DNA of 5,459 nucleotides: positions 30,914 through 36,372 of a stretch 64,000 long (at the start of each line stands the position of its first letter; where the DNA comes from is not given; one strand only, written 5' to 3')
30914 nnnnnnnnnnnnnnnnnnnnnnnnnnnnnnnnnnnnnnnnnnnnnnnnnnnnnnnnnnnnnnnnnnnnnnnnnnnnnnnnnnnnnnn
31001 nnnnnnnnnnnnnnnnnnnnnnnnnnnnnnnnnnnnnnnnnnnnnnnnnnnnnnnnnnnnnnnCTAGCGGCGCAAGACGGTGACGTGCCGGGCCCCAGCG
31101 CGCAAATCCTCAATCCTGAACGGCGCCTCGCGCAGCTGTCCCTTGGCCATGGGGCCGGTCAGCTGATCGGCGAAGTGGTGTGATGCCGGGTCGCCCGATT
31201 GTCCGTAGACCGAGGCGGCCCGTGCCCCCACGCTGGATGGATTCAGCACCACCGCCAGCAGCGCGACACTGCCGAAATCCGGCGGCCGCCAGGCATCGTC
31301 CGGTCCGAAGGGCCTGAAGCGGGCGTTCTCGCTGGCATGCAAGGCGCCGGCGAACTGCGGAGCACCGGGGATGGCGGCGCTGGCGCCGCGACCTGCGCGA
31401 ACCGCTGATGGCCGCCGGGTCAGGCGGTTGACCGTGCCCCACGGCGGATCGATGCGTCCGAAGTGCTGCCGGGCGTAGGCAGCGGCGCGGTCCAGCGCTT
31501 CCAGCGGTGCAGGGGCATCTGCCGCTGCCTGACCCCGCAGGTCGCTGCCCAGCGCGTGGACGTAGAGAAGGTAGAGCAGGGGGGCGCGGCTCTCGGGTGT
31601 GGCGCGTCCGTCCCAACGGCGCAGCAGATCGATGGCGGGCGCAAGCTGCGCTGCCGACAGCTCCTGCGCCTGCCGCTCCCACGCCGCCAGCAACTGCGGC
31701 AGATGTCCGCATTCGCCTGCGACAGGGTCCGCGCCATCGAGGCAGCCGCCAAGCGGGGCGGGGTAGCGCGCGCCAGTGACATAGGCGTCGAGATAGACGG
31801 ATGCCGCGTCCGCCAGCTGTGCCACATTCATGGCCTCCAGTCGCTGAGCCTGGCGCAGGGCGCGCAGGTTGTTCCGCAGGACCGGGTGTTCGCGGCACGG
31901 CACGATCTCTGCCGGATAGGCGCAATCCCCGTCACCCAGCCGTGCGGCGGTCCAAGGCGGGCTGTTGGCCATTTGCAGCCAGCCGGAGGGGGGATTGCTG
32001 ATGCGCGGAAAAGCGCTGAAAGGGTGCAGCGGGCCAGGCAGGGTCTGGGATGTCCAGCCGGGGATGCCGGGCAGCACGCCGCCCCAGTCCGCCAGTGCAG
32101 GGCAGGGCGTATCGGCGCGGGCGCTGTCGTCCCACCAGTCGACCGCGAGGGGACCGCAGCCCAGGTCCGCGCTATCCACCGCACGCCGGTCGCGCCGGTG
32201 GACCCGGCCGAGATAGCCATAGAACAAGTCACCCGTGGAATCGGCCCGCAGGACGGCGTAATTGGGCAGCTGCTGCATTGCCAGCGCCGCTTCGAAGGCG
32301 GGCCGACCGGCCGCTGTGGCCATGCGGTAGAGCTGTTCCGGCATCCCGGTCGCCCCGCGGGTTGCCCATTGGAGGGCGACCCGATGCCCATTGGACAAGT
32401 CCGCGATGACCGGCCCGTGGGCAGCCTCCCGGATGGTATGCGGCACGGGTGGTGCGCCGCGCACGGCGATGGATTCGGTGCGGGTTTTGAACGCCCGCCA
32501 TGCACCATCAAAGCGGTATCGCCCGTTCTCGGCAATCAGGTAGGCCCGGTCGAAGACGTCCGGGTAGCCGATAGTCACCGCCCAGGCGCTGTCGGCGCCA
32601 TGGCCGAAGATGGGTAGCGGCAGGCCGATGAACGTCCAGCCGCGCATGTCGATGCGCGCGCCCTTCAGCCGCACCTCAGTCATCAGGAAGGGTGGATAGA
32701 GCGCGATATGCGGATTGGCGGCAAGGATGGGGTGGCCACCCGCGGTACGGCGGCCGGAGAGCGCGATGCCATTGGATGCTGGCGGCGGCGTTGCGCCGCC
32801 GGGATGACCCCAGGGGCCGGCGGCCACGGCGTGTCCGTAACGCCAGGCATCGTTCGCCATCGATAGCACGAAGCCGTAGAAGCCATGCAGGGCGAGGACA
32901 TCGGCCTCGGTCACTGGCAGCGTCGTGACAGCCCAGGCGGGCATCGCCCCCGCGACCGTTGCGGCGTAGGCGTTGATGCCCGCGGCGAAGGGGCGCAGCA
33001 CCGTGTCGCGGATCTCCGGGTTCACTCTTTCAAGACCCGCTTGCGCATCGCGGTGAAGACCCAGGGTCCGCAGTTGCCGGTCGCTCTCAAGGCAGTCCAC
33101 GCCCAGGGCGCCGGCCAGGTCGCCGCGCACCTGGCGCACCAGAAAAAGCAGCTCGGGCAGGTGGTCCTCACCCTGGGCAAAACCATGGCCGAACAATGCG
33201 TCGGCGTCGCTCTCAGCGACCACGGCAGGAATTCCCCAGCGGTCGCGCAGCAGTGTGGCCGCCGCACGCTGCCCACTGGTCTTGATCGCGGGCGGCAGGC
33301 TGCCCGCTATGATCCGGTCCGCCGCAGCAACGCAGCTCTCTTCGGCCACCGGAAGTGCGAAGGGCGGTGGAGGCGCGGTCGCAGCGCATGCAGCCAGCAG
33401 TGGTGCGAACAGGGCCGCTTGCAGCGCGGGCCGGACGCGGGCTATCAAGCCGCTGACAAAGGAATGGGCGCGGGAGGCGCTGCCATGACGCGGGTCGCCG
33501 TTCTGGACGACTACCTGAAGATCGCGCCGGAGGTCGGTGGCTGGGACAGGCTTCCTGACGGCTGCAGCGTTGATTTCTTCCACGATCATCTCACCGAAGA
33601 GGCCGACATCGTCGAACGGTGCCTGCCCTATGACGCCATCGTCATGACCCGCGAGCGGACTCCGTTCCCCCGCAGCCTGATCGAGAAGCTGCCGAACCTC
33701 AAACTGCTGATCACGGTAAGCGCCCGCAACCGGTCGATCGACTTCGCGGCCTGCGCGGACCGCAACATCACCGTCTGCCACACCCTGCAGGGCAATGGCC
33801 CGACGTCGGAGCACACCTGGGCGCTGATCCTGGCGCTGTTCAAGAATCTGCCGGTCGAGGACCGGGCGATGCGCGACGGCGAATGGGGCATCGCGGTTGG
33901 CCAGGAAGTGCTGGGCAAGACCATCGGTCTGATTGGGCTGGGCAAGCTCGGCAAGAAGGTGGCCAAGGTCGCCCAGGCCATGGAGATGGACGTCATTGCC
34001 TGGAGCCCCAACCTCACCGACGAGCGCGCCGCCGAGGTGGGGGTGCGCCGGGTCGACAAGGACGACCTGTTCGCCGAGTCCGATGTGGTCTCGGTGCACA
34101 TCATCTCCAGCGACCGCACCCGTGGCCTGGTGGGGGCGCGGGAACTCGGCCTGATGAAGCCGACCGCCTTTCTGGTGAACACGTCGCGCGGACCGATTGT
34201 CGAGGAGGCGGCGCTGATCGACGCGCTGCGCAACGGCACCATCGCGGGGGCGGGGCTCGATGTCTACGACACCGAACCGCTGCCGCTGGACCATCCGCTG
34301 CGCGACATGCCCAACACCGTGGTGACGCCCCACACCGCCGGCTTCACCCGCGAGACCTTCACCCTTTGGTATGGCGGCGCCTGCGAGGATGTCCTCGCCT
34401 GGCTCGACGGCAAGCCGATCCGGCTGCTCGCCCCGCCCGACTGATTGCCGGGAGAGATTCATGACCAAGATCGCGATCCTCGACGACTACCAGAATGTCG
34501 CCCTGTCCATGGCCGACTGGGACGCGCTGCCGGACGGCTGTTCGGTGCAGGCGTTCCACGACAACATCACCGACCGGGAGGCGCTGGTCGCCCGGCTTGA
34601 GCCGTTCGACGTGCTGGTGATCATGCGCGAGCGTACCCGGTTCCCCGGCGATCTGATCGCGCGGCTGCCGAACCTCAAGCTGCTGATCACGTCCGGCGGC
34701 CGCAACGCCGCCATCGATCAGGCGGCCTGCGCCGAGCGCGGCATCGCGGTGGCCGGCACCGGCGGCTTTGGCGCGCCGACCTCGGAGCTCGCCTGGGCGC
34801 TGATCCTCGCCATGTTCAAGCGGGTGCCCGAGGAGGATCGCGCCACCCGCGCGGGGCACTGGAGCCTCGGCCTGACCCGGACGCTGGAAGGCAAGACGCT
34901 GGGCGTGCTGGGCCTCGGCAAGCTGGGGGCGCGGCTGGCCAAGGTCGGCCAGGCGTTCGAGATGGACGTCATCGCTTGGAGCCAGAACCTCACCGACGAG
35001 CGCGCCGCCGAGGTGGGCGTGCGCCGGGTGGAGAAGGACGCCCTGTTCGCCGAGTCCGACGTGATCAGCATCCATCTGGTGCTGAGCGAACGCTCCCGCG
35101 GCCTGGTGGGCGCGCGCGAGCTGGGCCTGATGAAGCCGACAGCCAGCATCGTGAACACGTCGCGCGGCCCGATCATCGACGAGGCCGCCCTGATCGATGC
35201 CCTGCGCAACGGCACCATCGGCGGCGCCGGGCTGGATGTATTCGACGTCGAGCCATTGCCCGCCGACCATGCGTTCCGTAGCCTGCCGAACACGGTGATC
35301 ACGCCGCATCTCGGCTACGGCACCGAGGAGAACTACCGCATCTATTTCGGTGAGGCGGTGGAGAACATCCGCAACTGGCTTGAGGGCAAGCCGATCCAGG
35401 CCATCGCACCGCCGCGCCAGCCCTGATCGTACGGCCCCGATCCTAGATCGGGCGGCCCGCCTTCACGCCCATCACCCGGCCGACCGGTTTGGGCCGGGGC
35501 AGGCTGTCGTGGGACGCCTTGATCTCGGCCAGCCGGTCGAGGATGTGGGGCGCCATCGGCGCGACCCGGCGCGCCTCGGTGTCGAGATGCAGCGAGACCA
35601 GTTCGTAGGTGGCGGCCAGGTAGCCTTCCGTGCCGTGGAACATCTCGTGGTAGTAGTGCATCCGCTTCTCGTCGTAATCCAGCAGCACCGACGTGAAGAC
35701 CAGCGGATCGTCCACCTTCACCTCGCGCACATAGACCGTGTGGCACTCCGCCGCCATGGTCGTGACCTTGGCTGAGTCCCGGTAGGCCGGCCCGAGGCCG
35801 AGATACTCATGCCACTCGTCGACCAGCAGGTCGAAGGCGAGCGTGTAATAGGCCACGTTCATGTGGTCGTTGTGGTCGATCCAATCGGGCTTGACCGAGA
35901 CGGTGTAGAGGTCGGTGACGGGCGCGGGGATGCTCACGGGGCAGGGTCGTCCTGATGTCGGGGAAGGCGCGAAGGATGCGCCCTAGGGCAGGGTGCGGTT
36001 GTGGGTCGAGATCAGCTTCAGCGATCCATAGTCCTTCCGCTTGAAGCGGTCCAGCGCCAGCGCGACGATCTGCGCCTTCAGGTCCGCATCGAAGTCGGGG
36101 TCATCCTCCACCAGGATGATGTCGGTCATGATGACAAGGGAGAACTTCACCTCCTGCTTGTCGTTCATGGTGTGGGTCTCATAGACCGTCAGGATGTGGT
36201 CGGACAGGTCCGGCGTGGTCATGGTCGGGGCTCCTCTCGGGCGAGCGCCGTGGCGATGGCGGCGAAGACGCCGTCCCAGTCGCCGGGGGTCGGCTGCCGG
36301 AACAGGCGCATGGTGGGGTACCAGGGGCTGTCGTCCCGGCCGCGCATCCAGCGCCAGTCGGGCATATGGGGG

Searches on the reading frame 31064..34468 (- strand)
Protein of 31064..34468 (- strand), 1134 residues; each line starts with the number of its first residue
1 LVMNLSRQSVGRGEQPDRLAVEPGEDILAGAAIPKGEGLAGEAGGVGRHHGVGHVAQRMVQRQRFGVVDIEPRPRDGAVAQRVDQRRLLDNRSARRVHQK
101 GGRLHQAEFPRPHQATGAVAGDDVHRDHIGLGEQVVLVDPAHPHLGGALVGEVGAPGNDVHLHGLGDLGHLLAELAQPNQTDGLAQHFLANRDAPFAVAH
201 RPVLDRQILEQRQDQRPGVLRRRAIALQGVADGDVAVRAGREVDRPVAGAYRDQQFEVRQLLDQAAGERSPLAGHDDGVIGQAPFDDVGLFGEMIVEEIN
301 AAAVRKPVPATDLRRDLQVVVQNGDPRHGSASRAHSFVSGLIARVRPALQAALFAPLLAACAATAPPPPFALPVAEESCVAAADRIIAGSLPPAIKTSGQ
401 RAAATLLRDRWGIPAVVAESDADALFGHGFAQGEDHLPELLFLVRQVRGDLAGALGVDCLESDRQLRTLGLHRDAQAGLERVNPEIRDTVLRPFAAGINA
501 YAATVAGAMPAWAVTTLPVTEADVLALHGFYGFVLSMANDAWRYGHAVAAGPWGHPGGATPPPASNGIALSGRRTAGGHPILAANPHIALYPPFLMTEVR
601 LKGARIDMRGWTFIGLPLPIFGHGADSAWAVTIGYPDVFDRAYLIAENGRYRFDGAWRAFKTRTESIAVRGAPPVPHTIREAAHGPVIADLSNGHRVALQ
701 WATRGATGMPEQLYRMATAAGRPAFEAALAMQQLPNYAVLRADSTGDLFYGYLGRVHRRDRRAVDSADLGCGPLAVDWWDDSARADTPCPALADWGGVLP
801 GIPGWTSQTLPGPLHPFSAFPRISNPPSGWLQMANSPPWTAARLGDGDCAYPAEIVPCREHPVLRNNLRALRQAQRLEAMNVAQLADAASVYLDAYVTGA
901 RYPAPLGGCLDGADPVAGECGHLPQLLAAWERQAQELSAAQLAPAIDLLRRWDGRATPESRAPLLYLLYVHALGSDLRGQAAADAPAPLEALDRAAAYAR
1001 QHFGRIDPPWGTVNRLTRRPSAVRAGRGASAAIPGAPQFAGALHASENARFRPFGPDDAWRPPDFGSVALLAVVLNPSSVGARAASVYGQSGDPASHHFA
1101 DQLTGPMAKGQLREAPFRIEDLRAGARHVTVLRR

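Call 54: search_protein_families(library=pfam, proteins=[window:31064-34468:-], max_evalue=0.01)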
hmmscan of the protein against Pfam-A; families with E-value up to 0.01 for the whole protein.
window:31064-34468:- (1134 aa): 1 family
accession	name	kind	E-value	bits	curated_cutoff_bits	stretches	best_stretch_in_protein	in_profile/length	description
PF01804.23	Penicil_amidase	-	7.7e-103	346.2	21.3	1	404-1122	2-673/675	Penicillin amidase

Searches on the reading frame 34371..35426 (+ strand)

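Call 54: search_protein_families(library=pfam, proteins=[window:34371-35426:+], max_evalue=0.01)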
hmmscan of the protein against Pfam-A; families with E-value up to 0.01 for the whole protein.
window:34371-35426:+ (351 aa): 2 families
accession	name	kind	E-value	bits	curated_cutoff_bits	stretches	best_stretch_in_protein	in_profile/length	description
PF02826.25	2-Hacid_dh_C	-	1.3e-56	191.3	25.1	1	143-315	2-178/178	D-isomer specific 2-hydroxyacid dehydrogenase, NAD binding domain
PF00389.36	2-Hacid_dh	-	2.6e-10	40.5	24.6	1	62-343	24-130/134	D-isomer specific 2-hydroxyacid dehydrogenase, catalytic domain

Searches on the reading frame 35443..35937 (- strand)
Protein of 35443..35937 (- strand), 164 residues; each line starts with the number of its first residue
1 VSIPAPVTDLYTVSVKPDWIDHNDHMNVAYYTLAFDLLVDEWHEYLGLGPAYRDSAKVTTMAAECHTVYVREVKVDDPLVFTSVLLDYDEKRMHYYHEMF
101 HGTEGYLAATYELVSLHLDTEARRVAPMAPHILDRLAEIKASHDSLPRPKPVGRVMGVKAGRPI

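Call 11: search_protein_families(library=pfam, proteins=[window:35443-35937:-], max_evalue=0.1)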
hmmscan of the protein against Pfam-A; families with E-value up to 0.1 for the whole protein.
window:35443-35937:- (164 aa): 1 family
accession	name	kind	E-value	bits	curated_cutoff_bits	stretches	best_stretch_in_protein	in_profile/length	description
PF13279.12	4HBT_2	-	1.4e-26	93.8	25.5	1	15-136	1-122/122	Thioesterase-like superfamily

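Call 48: find_encoding_contigs(protein=window:35443-35937:-, flank=4000, max_places=10)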
Protein window:35443-35937:- (164 aa): no gene with exactly this product is on record in the collection.

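Call 66: search_protein_families(library=ncbifam, proteins=[window:35443-35937:-], max_evalue=0.001)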
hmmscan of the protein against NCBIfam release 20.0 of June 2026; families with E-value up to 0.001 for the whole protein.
window:35443-35937:- (164 aa): 1 family
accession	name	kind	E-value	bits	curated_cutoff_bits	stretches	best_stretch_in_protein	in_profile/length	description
NF005716.0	PRK07531.1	equivalog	8.7e-26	90.7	592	1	10-158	347-493/495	carnitine 3-dehydrogenase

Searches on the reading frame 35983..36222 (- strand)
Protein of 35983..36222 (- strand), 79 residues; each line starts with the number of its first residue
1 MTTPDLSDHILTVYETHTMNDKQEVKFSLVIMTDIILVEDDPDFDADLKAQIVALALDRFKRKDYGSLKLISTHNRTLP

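Call 47: find_encoding_contigs(protein=window:35983-36222:-, flank=4000, max_places=10)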
Protein window:35983-36222:- (79 aa): no gene with exactly this product is on record in the collection.

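Call 54: search_protein_families(library=pfam, proteins=[window:35983-36222:-], max_evalue=0.01)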
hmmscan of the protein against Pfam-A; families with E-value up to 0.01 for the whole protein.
window:35983-36222:- (79 aa): 0 families

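Call 66: search_protein_families(library=ncbifam, proteins=[window:35983-36222:-], max_evalue=0.001)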
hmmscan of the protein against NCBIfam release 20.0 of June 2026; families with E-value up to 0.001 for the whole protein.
window:35983-36222:- (79 aa): 0 families
